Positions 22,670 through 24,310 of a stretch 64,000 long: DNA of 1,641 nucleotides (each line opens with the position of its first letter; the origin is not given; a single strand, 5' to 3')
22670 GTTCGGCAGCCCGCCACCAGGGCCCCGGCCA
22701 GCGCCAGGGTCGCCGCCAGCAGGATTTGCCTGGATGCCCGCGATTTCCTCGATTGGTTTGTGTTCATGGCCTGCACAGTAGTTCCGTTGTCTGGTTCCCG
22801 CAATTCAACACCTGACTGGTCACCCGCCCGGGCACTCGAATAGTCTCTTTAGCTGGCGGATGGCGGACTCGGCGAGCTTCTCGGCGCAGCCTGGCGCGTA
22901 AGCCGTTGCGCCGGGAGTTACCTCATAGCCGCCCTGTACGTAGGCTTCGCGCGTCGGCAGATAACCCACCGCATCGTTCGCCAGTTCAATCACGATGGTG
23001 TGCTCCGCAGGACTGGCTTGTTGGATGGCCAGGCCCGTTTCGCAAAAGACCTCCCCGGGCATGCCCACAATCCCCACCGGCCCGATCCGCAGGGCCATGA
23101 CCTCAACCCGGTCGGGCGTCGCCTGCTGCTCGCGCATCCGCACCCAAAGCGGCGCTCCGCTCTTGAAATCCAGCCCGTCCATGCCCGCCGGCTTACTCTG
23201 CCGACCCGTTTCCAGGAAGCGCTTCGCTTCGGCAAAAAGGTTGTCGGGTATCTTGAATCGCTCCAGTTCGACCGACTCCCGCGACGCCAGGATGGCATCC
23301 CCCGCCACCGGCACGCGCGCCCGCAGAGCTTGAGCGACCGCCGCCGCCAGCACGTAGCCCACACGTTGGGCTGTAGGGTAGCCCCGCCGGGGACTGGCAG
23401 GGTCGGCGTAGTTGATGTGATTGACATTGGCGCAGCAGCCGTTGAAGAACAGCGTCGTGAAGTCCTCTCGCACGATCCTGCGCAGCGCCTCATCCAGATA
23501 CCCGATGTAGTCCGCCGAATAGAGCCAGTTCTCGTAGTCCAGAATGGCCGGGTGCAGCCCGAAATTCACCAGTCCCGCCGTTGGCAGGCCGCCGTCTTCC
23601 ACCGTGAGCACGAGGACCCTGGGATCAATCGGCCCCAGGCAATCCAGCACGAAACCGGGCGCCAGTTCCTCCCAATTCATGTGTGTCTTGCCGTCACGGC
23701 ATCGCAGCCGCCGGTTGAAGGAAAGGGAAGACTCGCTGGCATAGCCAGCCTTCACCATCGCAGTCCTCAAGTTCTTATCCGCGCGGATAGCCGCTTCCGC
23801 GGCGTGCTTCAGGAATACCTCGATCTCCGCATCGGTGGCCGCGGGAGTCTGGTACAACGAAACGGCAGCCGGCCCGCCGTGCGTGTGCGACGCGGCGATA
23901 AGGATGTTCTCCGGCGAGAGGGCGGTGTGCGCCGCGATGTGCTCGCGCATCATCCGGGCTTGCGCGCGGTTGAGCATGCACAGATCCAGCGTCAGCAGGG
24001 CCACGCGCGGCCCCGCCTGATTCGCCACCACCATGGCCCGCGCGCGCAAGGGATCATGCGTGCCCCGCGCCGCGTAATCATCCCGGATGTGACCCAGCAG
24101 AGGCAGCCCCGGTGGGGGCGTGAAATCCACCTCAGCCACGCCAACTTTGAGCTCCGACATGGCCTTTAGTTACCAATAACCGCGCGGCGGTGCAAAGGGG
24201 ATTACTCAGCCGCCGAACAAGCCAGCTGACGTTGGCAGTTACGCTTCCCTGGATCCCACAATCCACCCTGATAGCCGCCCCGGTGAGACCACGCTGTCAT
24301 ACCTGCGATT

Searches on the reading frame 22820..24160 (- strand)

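Call 65: search_protein_families(library=pfam, proteins=[window:22820-24160:-], max_evalue=0.00001)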
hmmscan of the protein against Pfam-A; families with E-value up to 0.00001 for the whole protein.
window:22820-24160:- (446 aa): 1 family
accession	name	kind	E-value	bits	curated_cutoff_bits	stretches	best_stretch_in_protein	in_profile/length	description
PF04734.18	Ceramidase_alk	-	1.6e-19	70.4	32.1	1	5-232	2-232/509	Neutral/alkaline non-lysosomal ceramidase, N-terminal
